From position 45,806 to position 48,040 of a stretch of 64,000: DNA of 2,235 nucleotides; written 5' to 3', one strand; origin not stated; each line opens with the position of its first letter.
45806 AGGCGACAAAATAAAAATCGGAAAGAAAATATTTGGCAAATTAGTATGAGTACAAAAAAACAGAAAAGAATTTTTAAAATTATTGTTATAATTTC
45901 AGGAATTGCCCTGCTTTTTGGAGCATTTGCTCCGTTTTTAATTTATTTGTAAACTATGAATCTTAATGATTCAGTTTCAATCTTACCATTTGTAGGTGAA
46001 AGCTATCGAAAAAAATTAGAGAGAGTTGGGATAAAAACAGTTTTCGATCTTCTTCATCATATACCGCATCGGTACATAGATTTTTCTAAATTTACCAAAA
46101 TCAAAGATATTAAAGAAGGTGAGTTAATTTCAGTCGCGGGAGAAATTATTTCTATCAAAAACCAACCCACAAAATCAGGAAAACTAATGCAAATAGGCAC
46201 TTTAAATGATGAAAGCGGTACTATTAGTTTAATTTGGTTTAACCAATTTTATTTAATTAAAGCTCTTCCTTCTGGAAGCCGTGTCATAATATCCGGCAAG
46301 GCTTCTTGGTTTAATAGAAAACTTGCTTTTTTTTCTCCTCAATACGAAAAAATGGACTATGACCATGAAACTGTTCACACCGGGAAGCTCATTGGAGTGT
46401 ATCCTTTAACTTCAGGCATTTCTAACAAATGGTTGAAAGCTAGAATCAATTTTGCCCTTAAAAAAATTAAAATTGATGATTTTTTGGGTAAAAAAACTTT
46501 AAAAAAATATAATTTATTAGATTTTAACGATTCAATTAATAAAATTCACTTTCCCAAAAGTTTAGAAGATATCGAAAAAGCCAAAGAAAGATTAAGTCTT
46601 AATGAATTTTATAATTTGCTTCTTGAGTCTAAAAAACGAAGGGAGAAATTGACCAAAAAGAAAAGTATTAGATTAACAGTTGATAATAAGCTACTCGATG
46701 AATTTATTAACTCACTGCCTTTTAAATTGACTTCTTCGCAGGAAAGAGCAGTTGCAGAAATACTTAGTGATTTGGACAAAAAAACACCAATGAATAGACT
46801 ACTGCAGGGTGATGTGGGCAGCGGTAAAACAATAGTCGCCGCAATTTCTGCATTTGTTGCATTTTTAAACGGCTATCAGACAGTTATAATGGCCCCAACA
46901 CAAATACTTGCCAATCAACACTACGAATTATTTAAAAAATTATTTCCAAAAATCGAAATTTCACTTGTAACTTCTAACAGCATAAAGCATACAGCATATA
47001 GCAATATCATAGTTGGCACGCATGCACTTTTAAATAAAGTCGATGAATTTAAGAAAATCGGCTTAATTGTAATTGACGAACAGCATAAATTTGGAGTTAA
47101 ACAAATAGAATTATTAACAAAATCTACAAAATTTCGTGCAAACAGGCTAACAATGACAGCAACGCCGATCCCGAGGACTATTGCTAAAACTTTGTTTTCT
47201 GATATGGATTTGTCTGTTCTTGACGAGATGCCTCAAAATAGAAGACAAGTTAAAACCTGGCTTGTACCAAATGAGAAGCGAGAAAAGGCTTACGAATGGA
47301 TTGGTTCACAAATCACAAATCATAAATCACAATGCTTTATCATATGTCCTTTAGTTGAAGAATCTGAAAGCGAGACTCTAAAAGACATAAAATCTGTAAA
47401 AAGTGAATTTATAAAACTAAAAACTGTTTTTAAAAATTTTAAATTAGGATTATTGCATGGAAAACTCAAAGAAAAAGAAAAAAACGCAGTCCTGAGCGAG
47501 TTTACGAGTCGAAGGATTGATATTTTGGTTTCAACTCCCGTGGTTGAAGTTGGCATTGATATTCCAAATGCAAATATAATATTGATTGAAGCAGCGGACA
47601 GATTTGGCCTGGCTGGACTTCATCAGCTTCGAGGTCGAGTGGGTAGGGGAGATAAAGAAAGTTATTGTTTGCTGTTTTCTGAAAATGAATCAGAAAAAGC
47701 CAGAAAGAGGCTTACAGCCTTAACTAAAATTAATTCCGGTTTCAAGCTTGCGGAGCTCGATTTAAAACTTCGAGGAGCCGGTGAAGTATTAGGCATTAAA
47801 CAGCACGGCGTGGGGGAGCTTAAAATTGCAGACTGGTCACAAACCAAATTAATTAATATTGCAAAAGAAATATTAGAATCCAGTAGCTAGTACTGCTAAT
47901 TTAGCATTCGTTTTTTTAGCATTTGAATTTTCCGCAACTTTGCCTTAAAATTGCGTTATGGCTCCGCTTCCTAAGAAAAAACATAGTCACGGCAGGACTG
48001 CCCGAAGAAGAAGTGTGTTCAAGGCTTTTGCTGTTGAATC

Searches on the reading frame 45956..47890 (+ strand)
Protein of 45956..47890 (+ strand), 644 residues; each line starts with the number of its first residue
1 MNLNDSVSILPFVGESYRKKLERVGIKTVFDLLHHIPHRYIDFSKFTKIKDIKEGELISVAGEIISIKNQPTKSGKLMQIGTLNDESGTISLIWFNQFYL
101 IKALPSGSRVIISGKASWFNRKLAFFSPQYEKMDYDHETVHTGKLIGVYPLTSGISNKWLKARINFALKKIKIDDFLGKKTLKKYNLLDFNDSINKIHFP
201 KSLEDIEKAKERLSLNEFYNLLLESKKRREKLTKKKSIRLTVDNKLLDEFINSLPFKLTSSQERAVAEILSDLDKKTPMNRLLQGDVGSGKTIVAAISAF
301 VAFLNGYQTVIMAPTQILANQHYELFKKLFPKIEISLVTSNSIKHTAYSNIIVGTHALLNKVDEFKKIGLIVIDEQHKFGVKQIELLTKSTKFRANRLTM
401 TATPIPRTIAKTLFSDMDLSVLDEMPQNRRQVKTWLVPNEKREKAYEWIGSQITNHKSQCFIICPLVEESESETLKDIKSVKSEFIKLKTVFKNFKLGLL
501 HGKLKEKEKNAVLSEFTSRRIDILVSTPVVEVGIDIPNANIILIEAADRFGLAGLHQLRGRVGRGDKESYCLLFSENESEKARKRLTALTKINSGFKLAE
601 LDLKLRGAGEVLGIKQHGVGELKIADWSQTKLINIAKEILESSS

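Call 8: search_protein_families(library=pfam, proteins=[window:45956-47890:+], max_evalue=0.001)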
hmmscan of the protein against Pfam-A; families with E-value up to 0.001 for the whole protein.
window:45956-47890:+ (644 aa): 9 families
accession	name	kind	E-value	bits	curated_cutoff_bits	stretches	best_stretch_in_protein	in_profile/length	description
PF00270.35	DEAD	-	4.9e-25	88.6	26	1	260-410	2-165/167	DEAD/DEAH box helicase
PF17191.10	RecG_wedge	-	3.8e-20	72.6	23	1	13-164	8-155/162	RecG wedge domain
PF00271.37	Helicase_C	-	1.8e-17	64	23.5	1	453-564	11-108/110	Helicase conserved C-terminal domain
PF04851.21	ResIII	-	1.3e-15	58.1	22.5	1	256-404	2-162/164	Type III restriction enzyme, res subunit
PF01336.31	tRNA_anti-codon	-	5.4e-10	39.5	27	1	58-123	1-65/75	OB-fold nucleic acid binding domain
PF19833.4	RecG_dom3_C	-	5.2e-07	30.1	26.8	1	593-639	2-50/87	ATP-dependent DNA helicase RecG, domain 3, C-terminal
PF00176.29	SNF2-rel_dom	-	1.4e-06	28.1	24.9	1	265-409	4-168/290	SNF2-related domain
PF13604.12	AAA_30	-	2.4e-05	24.6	27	1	258-394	2-115/191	AAA domain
PF22590.2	Cas3-like_C_2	-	5.6e-05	23.8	27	1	486-565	20-104/106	CRISPR-associated nuclease/helicase Cas3, C-terminal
